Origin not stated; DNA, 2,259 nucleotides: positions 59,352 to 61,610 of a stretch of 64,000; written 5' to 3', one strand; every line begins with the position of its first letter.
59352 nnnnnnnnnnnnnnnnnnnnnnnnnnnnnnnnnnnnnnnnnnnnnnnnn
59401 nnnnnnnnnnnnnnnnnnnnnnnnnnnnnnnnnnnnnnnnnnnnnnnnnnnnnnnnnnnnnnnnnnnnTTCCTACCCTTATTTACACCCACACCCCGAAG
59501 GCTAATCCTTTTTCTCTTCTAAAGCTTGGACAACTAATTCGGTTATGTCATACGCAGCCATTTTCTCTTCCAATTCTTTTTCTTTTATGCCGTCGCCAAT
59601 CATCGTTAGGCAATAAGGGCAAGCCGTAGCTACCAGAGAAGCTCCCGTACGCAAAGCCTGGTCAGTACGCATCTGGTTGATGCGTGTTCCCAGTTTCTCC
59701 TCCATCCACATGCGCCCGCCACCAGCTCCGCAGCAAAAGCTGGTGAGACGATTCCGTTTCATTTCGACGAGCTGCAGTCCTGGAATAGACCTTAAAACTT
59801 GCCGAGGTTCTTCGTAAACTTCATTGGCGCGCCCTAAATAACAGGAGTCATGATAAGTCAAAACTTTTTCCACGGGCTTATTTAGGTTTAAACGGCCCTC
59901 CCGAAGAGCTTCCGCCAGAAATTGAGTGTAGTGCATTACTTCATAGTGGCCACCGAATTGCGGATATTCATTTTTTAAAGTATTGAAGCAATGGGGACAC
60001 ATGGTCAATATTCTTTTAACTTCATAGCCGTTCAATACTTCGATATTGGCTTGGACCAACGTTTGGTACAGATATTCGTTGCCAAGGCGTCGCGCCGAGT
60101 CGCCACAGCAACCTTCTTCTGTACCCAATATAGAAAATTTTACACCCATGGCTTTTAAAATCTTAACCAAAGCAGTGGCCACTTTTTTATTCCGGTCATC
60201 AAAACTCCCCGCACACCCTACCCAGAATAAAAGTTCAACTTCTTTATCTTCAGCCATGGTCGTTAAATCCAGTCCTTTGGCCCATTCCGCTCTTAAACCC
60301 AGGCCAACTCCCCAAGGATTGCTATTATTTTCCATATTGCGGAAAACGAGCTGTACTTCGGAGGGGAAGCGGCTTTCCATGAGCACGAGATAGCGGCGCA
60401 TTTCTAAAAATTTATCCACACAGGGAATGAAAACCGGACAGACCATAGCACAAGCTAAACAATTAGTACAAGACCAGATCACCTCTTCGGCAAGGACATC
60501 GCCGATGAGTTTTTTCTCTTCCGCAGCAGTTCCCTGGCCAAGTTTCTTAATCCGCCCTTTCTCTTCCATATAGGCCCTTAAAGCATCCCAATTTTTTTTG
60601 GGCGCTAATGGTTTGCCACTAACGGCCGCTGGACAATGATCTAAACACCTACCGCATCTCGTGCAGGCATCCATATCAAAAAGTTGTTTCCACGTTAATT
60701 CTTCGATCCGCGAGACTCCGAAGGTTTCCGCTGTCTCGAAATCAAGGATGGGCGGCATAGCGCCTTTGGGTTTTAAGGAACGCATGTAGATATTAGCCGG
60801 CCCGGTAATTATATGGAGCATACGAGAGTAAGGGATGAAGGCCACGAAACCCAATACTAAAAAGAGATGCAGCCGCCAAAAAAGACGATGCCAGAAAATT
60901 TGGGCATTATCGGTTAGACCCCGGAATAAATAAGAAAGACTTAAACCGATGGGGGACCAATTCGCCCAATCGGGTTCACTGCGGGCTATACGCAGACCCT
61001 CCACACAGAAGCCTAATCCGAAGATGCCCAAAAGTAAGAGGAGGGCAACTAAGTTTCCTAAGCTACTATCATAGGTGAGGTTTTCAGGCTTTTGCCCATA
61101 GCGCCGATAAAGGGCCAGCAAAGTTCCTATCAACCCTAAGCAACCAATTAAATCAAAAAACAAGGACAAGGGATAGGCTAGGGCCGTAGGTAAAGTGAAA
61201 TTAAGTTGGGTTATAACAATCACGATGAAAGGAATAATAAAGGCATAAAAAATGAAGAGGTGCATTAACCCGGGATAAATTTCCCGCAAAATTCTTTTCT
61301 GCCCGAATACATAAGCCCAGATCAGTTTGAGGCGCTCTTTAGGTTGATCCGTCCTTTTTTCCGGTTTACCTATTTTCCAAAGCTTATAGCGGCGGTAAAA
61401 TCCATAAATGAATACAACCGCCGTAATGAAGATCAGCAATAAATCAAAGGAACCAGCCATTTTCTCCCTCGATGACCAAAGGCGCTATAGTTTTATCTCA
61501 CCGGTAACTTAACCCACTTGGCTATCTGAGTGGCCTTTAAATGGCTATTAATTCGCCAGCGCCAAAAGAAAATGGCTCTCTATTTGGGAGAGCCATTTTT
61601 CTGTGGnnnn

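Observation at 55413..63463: Two EtfAB pairs flanking a fused cytochrome-b/HdrD-like FeS oxidoreductase plus a membrane-anchored heptaheme cytochrome c: Tmc/Hmc-like transmembrane conduit wired to beta-oxidation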

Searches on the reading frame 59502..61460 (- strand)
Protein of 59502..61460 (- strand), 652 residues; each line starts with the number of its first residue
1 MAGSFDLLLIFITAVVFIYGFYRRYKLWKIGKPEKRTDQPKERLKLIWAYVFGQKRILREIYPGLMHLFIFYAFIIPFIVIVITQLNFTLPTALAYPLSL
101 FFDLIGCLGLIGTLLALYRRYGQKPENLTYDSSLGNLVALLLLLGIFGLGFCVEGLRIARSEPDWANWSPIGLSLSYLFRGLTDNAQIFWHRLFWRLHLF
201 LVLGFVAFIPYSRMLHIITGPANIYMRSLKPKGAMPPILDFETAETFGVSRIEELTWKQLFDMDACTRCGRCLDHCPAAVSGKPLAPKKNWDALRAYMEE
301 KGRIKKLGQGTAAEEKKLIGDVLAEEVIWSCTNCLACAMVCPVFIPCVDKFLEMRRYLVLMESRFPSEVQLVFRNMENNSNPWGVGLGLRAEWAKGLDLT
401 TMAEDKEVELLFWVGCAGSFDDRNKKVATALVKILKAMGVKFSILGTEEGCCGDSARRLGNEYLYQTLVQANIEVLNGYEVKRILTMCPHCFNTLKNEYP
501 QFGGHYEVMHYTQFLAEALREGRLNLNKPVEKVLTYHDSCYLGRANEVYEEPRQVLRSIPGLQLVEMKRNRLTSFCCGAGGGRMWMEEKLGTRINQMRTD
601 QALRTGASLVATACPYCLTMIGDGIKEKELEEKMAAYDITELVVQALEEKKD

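Call 3: search_protein_families(library=pfam, proteins=[window:59502-61460:-], max_evalue=0.01)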
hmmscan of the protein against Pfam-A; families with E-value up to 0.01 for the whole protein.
window:59502-61460:- (652 aa): 13 families
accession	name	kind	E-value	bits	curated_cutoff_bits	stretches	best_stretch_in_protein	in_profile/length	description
PF02754.22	CCG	-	2.2e-38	130.6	20.6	2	535-621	2-84/85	Cysteine-rich domain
PF13183.11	Fer4_8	-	4.3e-11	43.6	27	1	263-344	2-67/68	4Fe-4S dicluster domain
PF13237.11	Fer4_10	-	6.9e-09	35.9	25.5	1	261-342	4-53/53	4Fe-4S dicluster domain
PF13484.11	Fer4_16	-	4e-08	34.4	30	1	266-343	2-65/66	4Fe-4S double cluster binding domain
PF12797.12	Fer4_2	-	2.2e-06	27.7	24.5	1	257-278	1-22/22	4Fe-4S binding domain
PF02665.19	Nitrate_red_gam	-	2.8e-06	27.6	22.9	1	72-227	64-209/217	Nitrate reductase gamma subunit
PF00037.32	Fer4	-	9e-06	25.7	21.1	1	261-278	3-20/24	4Fe-4S binding domain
PF13187.11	Fer4_9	-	9.7e-06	26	27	1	265-342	1-48/52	4Fe-4S dicluster domain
PF12838.12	Fer4_7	-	8e-05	23.5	27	1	266-343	2-50/52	4Fe-4S dicluster domain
PF12837.12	Fer4_6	-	0.00012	22.3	25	1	261-280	4-23/24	4Fe-4S binding domain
PF13534.11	Fer4_17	-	0.00013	22.9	22.2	1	265-343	1-58/61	4Fe-4S dicluster domain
PF13746.11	Fer4_18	-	0.0027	18.3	27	0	321-345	51-75/114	4Fe-4S dicluster domain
PF14697.11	Fer4_21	-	0.005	17.4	35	0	263-278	38-53/59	4Fe-4S dicluster domain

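Call 4: search_protein_families(library=ncbifam, proteins=[window:59502-61460:-], max_evalue=0.01)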
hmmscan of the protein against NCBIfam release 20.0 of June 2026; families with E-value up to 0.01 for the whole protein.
window:59502-61460:- (652 aa): 27 families (the best 25 are shown)
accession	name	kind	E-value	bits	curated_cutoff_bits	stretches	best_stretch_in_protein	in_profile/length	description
NF004898.0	PRK06259.1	equivalog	1.6e-54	185.3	385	1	257-646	127-487/488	fumarate reductase (CoM/CoB) subunit TfrB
NF045670.1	quin_L_LdhH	equivalog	1.6e-34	119.3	800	1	401-631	460-695/706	L-lactate dehydrogenase (quinone) large subunit LdhH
NF008369.0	PRK11168.1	equivalog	4.3e-23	81.8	278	1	404-621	163-380/401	anaerobic glycerol-3-phosphate dehydrogenase subunit C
NF045663.1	diclust_near_Sec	equivalog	1.1e-21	76.7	530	1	315-604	339-605/759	pyridine nucleotide-disulfide oxidoreductase/dicluster-binding protein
NF045724.1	ferredox_TmcB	equivalog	5.8e-20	71.3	735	1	433-634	209-417/430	electron transfer complex ferredoxin TmcB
NF045796.1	DsrK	equivalog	1.6e-19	69.9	400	1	262-596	48-386/453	sulfate reduction electron transfer complex DsrMKJOP subunit DsrK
NF045711.1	sulf_resp_HmcF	equivalog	3.5e-17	62.4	750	1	484-626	279-430/457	sulfate respiration complex iron-sulfur protein HmcF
TIGR03379.1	glycerol3P_GlpC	equivalog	5.4e-13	48.4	279.9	1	409-621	163-377/397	anaerobic glycerol-3-phosphate dehydrogenase subunit GlpC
NF008434.0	PRK11274.1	equivalog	2.8e-07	29.8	333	1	405-623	165-390/409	glycolate oxidase subunit GlcF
NF009226.0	PRK12576.1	equivalog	2.5e-06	27.1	344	1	252-360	142-239/317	succinate dehydrogenase/fumarate reductase iron-sulfur subunit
TIGR03288.1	CoB_CoM_SS_B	equivalog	4.6e-06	26.1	345.15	1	495-624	105-240/290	CoB--CoM heterodisulfide reductase subunit B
NF058577.1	FdxA_fam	equivalog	2.6e-05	24.3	65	1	249-278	21-50/52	4Fe-4S ferredoxin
TIGR00273.1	TIGR00273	equivalog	6.7e-05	21.9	444.8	0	326-367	340-380/432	LutB/LldF family L-lactate oxidation iron-sulfur protein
NF010071.0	PRK13552.1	equivalog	7.7e-05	22.1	264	1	250-361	135-238/241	fumarate reductase iron-sulfur subunit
NF006391.0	PRK08640.1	equivalog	0.00012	21.1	244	1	251-356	140-237/254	succinate dehydrogenase iron-sulfur subunit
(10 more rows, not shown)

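Call 18: find_homologous_proteins(query=window:59502-61460:-, max_evalue=1e-20)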
Query window:59502-61460:- (652 aa): 7999 proteins with E <= 1e-20 among 8000 candidates; the best 120 are listed.
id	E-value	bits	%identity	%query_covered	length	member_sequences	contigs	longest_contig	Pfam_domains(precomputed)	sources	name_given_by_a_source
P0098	0.0e+0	1495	97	100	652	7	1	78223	PF02665.20,PF12797.13,PF00037.33,PF13484.12,PF02754.22,PF13237.12,PF13183.12,PF13187.12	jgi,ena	-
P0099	0.0e+0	1439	93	100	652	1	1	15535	PF02665.20,PF12797.13,PF00037.33,PF13484.12,PF02754.22,PF13237.12,PF13183.12,PF13187.12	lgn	-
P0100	0.0e+0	1425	92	99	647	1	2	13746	PF02665.20,PF12797.13,PF00037.33,PF13484.12,PF02754.22,PF13237.12,PF13183.12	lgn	-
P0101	0.0e+0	1415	92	100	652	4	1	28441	PF02665.20,PF12797.13,PF00037.33,PF13484.12,PF02754.22,PF13237.12,PF13183.12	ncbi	ncbi:MAG: heterodisulfide reductase-related iron-sulfur binding cluster [Thermodesulfobacteriota bac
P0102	0.0e+0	1413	91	100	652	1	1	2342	PF02665.20,PF12797.13,PF00037.33,PF13484.12,PF12838.13,PF13534.12,PF02754.22,PF13237.12,PF13183.12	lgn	-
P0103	0.0e+0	1409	91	100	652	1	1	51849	PF02665.20,PF12797.13,PF00037.33,PF13484.12,PF12838.13,PF02754.22,PF13237.12,PF13183.12,PF13187.12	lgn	-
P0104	0.0e+0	1371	89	99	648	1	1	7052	PF02665.20,PF12797.13,PF00037.33,PF13484.12,PF02754.22,PF13237.12,PF13183.12,PF13187.12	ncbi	-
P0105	0.0e+0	1301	83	99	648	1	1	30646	PF02665.20,PF12797.13,PF00037.33,PF13484.12,PF02754.22,PF13237.12,PF13183.12,PF13187.12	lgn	-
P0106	0.0e+0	1295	83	100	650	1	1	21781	PF02665.20,PF12797.13,PF13484.12,PF12838.13,PF02754.22,PF13237.12,PF13183.12,PF13187.12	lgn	-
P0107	0.0e+0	1221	77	100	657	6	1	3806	PF02665.20,PF12797.13,PF00037.33,PF13484.12,PF02754.22,PF13237.12,PF13183.12,PF13187.12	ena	-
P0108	0.0e+0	1220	77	100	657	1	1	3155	PF02665.20,PF12797.13,PF00037.33,PF13484.12,PF02754.22,PF13237.12,PF13183.12,PF13187.12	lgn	-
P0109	0.0e+0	1209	76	100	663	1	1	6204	PF02665.20,PF12797.13,PF00037.33,PF13484.12,PF02754.22,PF13237.12,PF13183.12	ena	-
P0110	0.0e+0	1209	76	100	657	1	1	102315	PF02665.20,PF12797.13,PF00037.33,PF13484.12,PF12838.13,PF02754.22,PF13237.12,PF13183.12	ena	-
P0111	0.0e+0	1207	76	100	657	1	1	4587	PF02665.20,PF12797.13,PF00037.33,PF13484.12,PF02754.22,PF13237.12,PF13183.12,PF13187.12,PF11982.14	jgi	-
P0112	0.0e+0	1203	77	100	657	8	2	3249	PF02665.20,PF12797.13,PF00037.33,PF13484.12,PF02754.22,PF13237.12,PF13183.12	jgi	-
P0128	0.0e+0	1198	75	100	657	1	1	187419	PF02665.20,PF12797.13,PF00037.33,PF13484.12,PF12838.13,PF02754.22,PF13237.12,PF13183.12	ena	-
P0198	0.0e+0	1157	76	96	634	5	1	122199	PF02665.20,PF12797.13,PF00037.33,PF13484.12,PF02754.22,PF13237.12,PF13183.12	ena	-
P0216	7.1e-272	922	62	98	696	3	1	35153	PF02665.20,PF12797.13,PF00037.33,PF13484.12,PF02754.22,PF13237.12,PF13183.12,PF13187.12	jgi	jgi:Fe-S oxidoreductase/nitrate reductase gamma subunit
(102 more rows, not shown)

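Call 19: find_encoding_contigs(protein=P0128, flank=8000, max_places=2)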
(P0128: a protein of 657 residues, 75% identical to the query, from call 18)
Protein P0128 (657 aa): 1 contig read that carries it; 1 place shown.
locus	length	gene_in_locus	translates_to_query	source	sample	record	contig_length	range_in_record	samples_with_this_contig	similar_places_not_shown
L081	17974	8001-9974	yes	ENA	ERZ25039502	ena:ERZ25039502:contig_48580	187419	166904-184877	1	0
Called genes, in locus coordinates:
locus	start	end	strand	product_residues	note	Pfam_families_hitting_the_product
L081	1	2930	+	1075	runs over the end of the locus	PF25596:CPSase_L_D1, PF02786:CPSase_L_D2, PF02787:CPSase_L_D3, PF25596:CPSase_L_D1, PF02222:ATP-grasp (weak), PF02786:CPSase_L_D2, PF07478:Dala_Dala_lig_C (weak), PF02142:MGS, +4 more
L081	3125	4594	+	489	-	PF13230:GATase_4 (weak), PF13522:GATase_6, PF13537:GATase_7, PF00156:Pribosyltran (weak)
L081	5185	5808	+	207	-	PF00440:TetR_N, PF08359:TetR_C_4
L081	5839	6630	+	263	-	PF01012:ETF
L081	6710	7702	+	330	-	PF01012:ETF, PF00766:ETF_alpha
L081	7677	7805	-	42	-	-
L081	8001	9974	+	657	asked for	PF02665:Nitrate_red_gam, PF12838:Fer4_7 (faint), PF00037:Fer4 (faint), PF12797:Fer4_2 (weak), PF13183:Fer4_8, PF13237:Fer4_10, PF13484:Fer4_16, PF02754:CCG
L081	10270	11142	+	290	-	PF22113:Mtrc-MtrF_II-IV_dom (faint), PF02085:Cytochrom_CIII (faint), PF09699:Paired_CXXCH_1 (faint), PF14522:Cytochrome_C7 (faint), PF14537:Cytochrom_c3_2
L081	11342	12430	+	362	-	PF02746:MR_MLE_N, PF13378:MR_MLE_C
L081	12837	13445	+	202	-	PF00440:TetR_N, PF16925:TetR_C_13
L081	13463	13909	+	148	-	PF01575:MaoC_dehydratas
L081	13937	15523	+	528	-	PF01144:CoA_trans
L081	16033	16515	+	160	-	PF02771:Acyl-CoA_dh_N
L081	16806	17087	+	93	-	PF00441:Acyl-CoA_dh_1, PF08028:Acyl-CoA_dh_2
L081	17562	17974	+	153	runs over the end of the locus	PF01012:ETF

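Call 20: find_encoding_contigs(protein=P0198, flank=8000, max_places=2)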
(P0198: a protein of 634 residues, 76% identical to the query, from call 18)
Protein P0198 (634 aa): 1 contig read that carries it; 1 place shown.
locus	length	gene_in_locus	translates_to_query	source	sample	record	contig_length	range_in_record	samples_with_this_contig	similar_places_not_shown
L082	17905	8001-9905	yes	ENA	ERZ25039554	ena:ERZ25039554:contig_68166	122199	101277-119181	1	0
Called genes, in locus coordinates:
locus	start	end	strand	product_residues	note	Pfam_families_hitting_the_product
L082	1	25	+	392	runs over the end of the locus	PF00988:CPSase_sm_chain, PF00117:GATase, PF07722:Peptidase_C26 (faint)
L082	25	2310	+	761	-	PF25596:CPSase_L_D1, PF13549:ATP-grasp_5 (faint), PF02222:ATP-grasp (weak), PF02786:CPSase_L_D2, PF07478:Dala_Dala_lig_C (faint), PF02787:CPSase_L_D3, PF25596:CPSase_L_D1, PF02786:CPSase_L_D2, +1 more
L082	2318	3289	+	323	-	PF02786:CPSase_L_D2, PF15632:ATPgrasp_Ter, PF02142:MGS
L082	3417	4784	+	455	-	PF13522:GATase_6, PF13537:GATase_7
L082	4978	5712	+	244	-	PF00440:TetR_N, PF08359:TetR_C_4, PF16295:TetR_C_10 (faint), PF17932:TetR_C_24 (weak)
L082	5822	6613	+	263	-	PF01012:ETF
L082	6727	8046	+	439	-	PF01012:ETF, PF00766:ETF_alpha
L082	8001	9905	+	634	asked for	PF02665:Nitrate_red_gam (weak), PF00037:Fer4 (faint), PF12797:Fer4_2 (weak), PF13183:Fer4_8, PF13237:Fer4_10, PF13484:Fer4_16 (weak), PF02754:CCG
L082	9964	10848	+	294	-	PF09699:Paired_CXXCH_1 (faint), PF14522:Cytochrome_C7 (faint), PF22113:Mtrc-MtrF_II-IV_dom (faint), PF14537:Cytochrom_c3_2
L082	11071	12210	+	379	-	PF02771:Acyl-CoA_dh_N, PF02770:Acyl-CoA_dh_M, PF00441:Acyl-CoA_dh_1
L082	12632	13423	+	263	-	PF01012:ETF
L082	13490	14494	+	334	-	PF01012:ETF, PF00766:ETF_alpha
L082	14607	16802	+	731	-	PF04851:ResIII, PF00270:DEAD, PF22527:DEXQc_Suv3 (faint), PF00271:Helicase_C (weak), PF20470:HTH_61, PF21280:Helicase_dom4_arc, PF14520:HHH_5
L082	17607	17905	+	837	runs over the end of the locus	PF00512:HisKA, PF02518:HATPase_c, PF00072:Response_reg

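Call 21: find_encoding_contigs(protein=P0216, flank=8000, max_places=2)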
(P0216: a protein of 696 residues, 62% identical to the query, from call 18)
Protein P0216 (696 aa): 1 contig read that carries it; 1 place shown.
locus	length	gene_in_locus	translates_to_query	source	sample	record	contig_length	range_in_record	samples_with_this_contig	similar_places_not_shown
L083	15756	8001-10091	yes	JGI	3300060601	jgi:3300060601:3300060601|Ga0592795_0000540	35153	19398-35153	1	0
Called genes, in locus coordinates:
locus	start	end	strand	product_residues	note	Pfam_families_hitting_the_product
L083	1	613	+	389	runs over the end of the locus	PF00988:CPSase_sm_chain, PF00117:GATase, PF07722:Peptidase_C26 (faint)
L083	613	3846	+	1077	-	PF25596:CPSase_L_D1, PF02786:CPSase_L_D2, PF02787:CPSase_L_D3, PF25596:CPSase_L_D1, PF02222:ATP-grasp (weak), PF02786:CPSase_L_D2, PF07478:Dala_Dala_lig_C (weak), PF02142:MGS, +3 more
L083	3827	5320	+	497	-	PF13230:GATase_4 (weak), PF13522:GATase_6, PF13537:GATase_7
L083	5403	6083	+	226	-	PF00440:TetR_N, PF08359:TetR_C_4, PF17932:TetR_C_24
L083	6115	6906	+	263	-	PF01012:ETF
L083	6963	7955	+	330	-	PF01012:ETF, PF00766:ETF_alpha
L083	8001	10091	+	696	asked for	PF02665:Nitrate_red_gam (weak), PF00037:Fer4 (faint), PF12797:Fer4_2 (faint), PF13183:Fer4_8, PF13187:Fer4_9, PF13237:Fer4_10, PF13484:Fer4_16 (weak), PF02754:CCG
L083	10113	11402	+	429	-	PF02771:Acyl-CoA_dh_N, PF02770:Acyl-CoA_dh_M, PF00441:Acyl-CoA_dh_1, PF08028:Acyl-CoA_dh_2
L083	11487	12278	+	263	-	PF01012:ETF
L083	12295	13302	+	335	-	PF01012:ETF, PF00766:ETF_alpha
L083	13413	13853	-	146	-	PF11141:DUF2914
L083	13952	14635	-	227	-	PF18306:LDcluster4, PF03641:Lysine_decarbox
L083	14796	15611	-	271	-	PF02777:Sod_Fe_C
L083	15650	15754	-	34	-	?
